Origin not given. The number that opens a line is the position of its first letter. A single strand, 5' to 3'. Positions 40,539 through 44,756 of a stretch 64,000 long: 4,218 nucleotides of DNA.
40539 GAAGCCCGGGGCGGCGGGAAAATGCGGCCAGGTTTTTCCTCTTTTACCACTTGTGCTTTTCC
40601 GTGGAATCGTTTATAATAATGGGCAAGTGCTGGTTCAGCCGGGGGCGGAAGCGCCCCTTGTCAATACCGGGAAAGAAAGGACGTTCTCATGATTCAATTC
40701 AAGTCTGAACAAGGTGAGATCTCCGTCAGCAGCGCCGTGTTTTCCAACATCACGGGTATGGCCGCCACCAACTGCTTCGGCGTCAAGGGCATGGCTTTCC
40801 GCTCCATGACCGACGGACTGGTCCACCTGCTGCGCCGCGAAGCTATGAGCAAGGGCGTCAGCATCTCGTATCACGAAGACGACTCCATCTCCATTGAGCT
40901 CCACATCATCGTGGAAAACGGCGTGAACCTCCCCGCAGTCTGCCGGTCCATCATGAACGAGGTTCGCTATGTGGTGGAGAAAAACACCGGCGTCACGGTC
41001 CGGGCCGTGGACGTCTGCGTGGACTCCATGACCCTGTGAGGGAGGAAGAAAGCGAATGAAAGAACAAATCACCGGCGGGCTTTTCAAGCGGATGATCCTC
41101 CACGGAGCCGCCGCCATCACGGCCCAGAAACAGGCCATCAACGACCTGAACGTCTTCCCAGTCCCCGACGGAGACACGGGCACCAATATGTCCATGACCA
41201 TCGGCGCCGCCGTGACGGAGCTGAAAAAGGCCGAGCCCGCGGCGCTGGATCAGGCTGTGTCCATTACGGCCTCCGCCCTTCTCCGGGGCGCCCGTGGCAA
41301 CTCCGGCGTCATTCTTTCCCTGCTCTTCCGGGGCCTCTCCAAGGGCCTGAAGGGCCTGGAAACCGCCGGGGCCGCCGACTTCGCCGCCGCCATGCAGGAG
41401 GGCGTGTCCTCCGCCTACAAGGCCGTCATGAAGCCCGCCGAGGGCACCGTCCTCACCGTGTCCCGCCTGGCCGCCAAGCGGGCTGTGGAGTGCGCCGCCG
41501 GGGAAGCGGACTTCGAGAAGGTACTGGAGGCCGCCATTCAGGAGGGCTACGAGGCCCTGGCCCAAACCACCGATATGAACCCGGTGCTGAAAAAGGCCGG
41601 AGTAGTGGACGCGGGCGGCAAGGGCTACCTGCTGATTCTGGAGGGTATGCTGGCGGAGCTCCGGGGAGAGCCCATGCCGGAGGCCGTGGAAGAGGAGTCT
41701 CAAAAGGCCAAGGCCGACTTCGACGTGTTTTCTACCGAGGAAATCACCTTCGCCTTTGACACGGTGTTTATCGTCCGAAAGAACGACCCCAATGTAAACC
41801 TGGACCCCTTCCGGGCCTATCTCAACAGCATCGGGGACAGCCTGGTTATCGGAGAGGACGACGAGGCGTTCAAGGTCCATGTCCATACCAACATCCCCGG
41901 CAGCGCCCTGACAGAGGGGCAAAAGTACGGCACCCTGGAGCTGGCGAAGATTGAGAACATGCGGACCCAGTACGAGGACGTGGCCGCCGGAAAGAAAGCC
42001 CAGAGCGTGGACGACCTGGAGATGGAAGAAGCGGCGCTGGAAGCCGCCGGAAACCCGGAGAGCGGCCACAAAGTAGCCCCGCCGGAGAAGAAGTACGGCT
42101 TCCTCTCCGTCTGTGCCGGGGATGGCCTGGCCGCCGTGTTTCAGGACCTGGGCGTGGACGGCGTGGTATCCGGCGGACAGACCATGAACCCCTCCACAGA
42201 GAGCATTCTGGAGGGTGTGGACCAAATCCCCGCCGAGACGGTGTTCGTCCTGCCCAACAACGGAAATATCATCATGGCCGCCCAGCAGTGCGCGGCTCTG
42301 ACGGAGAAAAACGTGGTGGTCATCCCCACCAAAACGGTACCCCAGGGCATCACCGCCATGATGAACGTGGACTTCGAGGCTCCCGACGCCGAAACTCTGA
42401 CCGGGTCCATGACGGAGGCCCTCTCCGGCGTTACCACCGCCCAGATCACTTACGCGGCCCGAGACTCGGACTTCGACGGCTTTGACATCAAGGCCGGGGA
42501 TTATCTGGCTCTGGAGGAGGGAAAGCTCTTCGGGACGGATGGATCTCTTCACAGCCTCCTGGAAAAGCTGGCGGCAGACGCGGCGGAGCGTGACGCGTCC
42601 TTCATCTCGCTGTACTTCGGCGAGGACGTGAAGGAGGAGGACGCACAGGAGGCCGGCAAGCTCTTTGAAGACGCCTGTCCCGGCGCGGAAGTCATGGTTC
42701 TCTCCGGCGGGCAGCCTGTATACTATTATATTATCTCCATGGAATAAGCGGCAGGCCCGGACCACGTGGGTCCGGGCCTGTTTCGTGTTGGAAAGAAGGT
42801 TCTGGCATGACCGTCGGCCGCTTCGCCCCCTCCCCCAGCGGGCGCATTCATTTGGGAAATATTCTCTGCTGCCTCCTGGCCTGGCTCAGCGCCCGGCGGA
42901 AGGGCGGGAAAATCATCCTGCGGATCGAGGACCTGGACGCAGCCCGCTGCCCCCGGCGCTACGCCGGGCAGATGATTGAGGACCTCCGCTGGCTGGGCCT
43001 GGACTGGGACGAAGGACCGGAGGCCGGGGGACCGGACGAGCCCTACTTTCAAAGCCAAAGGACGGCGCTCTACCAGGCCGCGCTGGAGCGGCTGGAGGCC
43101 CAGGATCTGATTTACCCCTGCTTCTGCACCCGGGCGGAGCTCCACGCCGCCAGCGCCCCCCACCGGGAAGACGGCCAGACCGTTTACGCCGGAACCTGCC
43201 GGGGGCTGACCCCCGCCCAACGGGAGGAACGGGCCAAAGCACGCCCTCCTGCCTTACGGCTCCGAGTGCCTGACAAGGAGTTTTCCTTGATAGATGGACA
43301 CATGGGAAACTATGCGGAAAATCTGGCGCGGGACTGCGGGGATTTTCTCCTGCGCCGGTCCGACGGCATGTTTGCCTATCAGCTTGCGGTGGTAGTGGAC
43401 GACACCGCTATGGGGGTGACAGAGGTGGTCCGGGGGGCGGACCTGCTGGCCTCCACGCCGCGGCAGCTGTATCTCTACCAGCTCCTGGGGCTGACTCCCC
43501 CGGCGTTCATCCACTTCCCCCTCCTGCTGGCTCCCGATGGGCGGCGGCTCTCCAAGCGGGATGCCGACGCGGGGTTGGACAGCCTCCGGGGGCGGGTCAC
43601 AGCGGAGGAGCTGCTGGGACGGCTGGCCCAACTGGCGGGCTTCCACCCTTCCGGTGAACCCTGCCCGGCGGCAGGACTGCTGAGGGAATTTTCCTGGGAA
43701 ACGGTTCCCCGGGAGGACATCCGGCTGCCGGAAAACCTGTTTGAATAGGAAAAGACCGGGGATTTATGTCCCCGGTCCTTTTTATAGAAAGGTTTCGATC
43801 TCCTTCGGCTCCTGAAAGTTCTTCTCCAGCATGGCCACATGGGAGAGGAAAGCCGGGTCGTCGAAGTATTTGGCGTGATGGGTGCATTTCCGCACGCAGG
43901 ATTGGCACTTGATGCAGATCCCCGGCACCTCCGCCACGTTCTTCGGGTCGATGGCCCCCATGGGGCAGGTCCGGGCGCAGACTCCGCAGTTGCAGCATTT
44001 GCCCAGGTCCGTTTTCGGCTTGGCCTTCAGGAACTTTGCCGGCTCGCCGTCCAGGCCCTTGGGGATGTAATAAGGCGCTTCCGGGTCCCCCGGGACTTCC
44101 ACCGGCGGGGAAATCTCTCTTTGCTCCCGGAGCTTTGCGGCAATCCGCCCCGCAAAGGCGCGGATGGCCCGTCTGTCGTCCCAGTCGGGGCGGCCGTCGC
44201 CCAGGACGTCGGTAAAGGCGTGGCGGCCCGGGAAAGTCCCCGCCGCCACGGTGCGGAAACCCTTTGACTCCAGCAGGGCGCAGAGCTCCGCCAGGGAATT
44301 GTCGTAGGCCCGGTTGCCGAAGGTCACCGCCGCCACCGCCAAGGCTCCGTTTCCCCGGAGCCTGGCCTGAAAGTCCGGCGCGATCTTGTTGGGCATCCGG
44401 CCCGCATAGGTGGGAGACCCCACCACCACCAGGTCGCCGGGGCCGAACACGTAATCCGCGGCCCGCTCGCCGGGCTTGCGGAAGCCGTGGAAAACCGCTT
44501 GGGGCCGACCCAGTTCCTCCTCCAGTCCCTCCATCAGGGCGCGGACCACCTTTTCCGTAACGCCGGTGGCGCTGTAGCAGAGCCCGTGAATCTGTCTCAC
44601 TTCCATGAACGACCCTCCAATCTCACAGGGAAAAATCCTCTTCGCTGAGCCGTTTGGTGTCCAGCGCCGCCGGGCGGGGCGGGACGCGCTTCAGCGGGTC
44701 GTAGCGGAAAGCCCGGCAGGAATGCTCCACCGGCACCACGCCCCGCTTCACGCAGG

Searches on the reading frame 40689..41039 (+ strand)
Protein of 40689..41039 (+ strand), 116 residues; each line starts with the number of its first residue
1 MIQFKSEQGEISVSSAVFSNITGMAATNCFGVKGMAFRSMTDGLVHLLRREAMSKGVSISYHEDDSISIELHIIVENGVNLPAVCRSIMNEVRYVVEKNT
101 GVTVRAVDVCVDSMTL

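Call 37: search_protein_families(library=pfam, max_evalue=0.01, proteins=[window:40689-41039:+])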
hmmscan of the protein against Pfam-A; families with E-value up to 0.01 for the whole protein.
window:40689-41039:+ (116 aa): 1 family
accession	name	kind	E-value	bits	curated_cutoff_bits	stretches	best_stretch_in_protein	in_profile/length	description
PF03780.18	Asp23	-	1.3e-25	90.3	28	1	8-113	2-106/108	Asp23 family, cell envelope-related function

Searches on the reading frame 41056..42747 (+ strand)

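Call 38: search_protein_families(library=pfam, proteins=[window:41056-42747:+])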
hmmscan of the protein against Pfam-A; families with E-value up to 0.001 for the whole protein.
window:41056-42747:+ (563 aa): 3 families
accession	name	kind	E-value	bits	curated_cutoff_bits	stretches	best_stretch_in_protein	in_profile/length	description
PF13684.11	FakA-like_C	-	8.8e-71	238.1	23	1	348-563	1-216/216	Fatty acid kinase subunit A-like, C-terminal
PF02734.22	Dak2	-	3e-41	141.7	27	1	35-199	1-173/174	DAK2 domain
PF21645.3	FakA-like_M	-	8.4e-23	80.4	24.9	1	232-308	2-79/80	Fatty acid kinase subunit A-like, middle domain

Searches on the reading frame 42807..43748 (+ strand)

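Call 78: search_protein_families(library=pfam, proteins=[window:42807-43748:+], max_evalue=0.00001)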
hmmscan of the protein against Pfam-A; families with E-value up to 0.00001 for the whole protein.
window:42807-43748:+ (313 aa): 1 family
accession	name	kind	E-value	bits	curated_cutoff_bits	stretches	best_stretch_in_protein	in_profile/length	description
PF00749.27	tRNA-synt_1c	-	2.6e-48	165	23.4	1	4-280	4-278/314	tRNA synthetases class I (E and Q), catalytic domain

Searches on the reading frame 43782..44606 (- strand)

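Call 78: search_protein_families(library=pfam, proteins=[window:43782-44606:-], max_evalue=0.00001)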
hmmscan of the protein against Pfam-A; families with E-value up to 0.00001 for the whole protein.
window:43782-44606:- (274 aa): 2 families
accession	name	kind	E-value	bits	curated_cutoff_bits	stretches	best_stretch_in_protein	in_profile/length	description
PF13534.11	Fer4_17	-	2.1e-06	28.6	22.2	0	197-217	39-59/61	4Fe-4S dicluster domain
PF00037.32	Fer4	-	2.2e-06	27.7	21.1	0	198-220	2-24/24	4Fe-4S binding domain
